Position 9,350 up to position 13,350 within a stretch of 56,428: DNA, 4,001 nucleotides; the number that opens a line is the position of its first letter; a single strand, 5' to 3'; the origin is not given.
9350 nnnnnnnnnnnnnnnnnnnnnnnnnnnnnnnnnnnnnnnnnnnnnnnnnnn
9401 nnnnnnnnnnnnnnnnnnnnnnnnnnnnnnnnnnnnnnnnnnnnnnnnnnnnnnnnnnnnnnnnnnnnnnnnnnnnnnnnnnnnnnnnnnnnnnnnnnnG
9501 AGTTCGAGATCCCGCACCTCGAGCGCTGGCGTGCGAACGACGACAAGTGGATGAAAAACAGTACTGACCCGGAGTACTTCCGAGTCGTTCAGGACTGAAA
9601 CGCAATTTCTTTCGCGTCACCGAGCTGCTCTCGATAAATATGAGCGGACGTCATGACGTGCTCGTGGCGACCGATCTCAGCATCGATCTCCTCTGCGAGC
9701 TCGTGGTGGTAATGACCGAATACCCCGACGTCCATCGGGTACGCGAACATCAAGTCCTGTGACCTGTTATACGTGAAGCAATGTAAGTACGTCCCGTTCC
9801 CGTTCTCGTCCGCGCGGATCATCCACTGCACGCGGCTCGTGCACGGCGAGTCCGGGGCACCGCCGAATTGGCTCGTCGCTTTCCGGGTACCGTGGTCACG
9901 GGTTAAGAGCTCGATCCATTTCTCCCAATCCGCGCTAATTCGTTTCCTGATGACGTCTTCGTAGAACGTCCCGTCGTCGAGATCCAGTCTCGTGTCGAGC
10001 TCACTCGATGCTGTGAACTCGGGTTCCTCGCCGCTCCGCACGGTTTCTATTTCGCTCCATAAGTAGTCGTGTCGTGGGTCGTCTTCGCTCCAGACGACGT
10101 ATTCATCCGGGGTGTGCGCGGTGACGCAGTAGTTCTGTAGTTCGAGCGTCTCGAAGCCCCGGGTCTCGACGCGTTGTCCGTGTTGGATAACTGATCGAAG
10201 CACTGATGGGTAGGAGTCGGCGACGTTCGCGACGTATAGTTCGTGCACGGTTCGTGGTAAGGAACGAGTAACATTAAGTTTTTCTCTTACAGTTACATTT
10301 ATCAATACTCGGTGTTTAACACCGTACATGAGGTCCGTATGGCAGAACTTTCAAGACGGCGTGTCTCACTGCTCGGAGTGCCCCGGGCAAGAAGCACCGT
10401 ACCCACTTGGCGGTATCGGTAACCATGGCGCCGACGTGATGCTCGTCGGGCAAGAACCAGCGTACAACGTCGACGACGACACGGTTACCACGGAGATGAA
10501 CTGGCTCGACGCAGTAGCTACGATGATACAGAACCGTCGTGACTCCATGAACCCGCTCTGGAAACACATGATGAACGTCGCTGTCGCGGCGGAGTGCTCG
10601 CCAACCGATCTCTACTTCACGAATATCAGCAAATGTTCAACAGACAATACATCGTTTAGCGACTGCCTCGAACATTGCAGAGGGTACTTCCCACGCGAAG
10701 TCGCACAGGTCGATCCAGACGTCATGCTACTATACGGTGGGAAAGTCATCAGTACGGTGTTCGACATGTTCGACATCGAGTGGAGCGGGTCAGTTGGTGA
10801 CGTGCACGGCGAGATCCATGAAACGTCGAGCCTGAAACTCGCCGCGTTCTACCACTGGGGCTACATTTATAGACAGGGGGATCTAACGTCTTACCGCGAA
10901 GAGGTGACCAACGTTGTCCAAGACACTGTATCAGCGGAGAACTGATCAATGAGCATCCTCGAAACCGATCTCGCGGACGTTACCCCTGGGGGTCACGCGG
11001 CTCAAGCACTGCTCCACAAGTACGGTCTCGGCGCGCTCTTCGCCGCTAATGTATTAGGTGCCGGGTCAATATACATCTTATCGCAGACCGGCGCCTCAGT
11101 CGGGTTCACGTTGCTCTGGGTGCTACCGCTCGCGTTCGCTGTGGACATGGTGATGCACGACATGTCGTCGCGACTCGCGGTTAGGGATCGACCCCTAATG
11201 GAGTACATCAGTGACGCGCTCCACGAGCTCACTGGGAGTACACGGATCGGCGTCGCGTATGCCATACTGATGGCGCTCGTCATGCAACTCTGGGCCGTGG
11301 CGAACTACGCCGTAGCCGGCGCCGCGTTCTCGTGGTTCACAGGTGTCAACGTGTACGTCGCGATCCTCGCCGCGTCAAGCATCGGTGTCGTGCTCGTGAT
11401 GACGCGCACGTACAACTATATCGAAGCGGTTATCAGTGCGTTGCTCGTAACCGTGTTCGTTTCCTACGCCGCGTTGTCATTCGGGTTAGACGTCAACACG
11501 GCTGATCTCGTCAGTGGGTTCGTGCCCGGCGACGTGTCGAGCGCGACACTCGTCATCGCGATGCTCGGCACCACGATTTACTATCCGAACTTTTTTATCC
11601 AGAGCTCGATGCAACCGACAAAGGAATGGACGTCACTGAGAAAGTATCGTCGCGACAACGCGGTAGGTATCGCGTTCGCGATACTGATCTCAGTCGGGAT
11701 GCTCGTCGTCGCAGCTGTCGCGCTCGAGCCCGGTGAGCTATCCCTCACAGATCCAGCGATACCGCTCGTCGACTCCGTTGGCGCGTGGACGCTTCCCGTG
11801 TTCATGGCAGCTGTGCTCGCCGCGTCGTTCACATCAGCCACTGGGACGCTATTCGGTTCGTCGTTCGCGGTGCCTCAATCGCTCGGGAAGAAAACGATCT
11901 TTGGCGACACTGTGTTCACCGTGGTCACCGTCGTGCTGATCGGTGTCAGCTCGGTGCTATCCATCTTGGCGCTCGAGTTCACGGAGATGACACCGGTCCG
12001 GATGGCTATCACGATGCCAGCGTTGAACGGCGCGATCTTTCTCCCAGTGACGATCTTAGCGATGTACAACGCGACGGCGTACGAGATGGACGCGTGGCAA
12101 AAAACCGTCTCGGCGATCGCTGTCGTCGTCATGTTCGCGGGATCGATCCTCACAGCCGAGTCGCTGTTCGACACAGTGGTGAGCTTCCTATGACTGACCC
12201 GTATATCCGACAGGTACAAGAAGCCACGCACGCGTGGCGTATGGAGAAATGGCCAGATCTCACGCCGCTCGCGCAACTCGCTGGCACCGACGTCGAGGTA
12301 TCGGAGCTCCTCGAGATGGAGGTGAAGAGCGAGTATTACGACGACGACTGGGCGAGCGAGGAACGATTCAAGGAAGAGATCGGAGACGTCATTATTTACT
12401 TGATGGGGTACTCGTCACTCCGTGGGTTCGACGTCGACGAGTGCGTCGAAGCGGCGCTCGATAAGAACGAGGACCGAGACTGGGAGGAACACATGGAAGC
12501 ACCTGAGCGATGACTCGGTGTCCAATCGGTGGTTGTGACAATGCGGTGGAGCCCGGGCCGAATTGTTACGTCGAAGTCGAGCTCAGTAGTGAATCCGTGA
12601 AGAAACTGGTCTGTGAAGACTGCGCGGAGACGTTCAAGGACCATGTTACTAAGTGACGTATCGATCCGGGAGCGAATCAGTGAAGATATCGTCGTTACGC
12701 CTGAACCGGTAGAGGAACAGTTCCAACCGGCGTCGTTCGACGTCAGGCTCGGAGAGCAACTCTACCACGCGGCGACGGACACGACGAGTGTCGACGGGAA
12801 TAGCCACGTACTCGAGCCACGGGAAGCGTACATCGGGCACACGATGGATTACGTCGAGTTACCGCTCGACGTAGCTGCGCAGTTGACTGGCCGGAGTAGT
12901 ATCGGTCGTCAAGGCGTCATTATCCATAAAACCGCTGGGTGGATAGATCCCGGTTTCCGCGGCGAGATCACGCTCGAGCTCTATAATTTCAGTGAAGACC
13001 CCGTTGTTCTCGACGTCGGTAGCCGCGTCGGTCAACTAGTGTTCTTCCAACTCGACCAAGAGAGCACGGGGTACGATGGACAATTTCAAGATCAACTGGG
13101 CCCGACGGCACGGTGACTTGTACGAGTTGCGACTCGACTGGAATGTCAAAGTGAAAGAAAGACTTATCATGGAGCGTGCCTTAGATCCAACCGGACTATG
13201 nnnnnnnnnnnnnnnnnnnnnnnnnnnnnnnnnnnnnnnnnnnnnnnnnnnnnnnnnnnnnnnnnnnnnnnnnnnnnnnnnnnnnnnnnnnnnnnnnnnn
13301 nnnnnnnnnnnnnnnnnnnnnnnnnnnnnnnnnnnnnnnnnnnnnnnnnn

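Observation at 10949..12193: NRAMP-like membrane transporter with degenerate metal-binding residues, translationally coupled inside the nucleotide-metabolism operon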

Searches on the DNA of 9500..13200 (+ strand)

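Call 6: search_dna_similar(query=window:9500-13200:+, collection=phages, mode=distant, max_rows=30)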
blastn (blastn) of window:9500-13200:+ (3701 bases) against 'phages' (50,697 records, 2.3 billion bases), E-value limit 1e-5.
No match.
